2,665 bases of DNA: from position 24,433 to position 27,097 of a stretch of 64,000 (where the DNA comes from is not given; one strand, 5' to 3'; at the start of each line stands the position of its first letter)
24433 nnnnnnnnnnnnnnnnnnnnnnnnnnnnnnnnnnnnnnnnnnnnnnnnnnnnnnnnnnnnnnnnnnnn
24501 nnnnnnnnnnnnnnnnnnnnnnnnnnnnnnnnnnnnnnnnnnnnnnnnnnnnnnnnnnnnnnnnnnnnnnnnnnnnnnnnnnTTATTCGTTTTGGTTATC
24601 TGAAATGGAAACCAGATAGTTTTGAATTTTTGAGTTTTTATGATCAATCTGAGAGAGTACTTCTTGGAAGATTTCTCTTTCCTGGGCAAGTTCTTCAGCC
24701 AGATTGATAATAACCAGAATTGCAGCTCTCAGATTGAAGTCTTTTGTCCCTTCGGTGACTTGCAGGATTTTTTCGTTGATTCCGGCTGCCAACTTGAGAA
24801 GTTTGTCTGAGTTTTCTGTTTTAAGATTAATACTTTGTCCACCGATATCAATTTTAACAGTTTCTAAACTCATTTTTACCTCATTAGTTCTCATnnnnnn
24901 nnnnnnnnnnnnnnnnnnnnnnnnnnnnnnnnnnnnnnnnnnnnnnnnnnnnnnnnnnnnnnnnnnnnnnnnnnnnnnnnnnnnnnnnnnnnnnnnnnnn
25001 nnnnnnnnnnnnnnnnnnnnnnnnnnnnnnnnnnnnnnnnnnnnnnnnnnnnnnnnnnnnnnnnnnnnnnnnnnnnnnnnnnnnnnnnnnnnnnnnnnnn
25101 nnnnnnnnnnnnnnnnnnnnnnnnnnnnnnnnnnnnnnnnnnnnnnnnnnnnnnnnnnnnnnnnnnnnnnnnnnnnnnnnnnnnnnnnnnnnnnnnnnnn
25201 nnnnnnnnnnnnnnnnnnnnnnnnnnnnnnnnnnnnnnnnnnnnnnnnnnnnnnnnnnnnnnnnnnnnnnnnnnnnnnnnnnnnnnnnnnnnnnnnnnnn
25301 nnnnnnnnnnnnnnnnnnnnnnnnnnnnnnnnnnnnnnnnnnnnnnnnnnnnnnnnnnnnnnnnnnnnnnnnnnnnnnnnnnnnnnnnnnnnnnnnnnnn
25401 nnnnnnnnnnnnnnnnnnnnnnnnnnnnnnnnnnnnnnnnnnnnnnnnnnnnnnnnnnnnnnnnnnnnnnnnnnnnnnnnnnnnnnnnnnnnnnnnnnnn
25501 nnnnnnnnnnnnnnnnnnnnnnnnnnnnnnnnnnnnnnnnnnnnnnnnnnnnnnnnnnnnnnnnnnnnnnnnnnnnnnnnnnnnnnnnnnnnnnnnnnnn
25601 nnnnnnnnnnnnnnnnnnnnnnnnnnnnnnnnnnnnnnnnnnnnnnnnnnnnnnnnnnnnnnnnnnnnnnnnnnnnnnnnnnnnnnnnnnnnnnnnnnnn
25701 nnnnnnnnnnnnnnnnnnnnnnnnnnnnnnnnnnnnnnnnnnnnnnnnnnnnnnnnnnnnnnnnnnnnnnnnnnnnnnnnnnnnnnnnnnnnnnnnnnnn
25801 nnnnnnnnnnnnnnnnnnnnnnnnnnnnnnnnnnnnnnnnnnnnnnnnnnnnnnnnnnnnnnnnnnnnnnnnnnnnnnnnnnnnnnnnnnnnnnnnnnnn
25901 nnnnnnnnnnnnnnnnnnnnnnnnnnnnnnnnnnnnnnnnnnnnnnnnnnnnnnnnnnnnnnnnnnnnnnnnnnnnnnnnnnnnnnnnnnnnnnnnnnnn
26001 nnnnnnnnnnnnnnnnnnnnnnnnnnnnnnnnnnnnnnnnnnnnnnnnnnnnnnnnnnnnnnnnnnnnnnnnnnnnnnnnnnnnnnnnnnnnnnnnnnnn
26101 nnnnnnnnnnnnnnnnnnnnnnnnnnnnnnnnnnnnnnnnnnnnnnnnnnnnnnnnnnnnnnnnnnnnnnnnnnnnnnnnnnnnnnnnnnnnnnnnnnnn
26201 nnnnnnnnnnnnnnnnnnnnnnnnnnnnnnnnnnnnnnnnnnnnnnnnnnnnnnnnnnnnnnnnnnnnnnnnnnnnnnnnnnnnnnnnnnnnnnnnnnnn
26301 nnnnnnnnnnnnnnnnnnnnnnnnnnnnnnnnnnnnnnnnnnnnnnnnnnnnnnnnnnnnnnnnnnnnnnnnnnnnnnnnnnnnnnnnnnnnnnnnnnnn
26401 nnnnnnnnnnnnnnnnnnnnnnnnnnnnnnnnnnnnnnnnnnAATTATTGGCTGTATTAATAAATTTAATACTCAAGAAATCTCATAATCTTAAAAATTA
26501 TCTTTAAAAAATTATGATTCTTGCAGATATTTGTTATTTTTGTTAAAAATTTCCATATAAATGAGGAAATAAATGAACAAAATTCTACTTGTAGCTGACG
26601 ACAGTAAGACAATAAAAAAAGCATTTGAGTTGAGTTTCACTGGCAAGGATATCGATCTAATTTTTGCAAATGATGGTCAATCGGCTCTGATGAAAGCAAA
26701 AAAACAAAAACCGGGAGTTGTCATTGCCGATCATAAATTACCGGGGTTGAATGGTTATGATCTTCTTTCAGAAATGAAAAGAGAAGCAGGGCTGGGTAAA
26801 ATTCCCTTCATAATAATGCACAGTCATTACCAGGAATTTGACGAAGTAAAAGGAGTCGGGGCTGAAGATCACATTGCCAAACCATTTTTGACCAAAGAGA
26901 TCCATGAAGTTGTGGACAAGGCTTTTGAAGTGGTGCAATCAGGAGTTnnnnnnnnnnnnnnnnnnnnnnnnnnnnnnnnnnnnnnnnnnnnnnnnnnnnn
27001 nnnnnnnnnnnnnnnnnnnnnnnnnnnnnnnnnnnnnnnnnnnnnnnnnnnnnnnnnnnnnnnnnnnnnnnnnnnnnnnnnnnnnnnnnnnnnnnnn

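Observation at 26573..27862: RomR-like response regulator with a 51-bp tandem-repeat proline-rich linker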

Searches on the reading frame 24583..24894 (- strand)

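Call 28: search_protein_families(library=pfam, proteins=[window:24583-24894:-], max_evalue=0.001)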
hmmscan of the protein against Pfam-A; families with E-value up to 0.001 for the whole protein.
window:24583-24894:- (103 aa): 1 family
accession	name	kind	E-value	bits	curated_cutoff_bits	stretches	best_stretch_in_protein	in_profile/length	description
PF05164.18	ZapA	-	5.5e-10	39.9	23.8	1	13-91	1-85/88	Cell division protein ZapA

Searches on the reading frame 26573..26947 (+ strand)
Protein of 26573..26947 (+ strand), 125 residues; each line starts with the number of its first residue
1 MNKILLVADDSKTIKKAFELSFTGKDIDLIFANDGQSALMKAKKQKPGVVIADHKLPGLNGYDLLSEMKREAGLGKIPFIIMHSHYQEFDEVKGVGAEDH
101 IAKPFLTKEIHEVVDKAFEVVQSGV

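Call 56: find_homologous_proteins(query=window:26573-26947:+, max_evalue=1e-8)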
Query window:26573-26947:+ (125 aa): 1 proteins with E <= 1e-8 among 16 candidates.
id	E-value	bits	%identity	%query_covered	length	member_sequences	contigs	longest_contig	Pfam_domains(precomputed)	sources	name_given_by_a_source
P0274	2.0e-13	68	37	87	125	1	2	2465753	PF00072.31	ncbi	ncbi:MAG: response regulator transcription factor [Candidatus Dormibacteria bacterium]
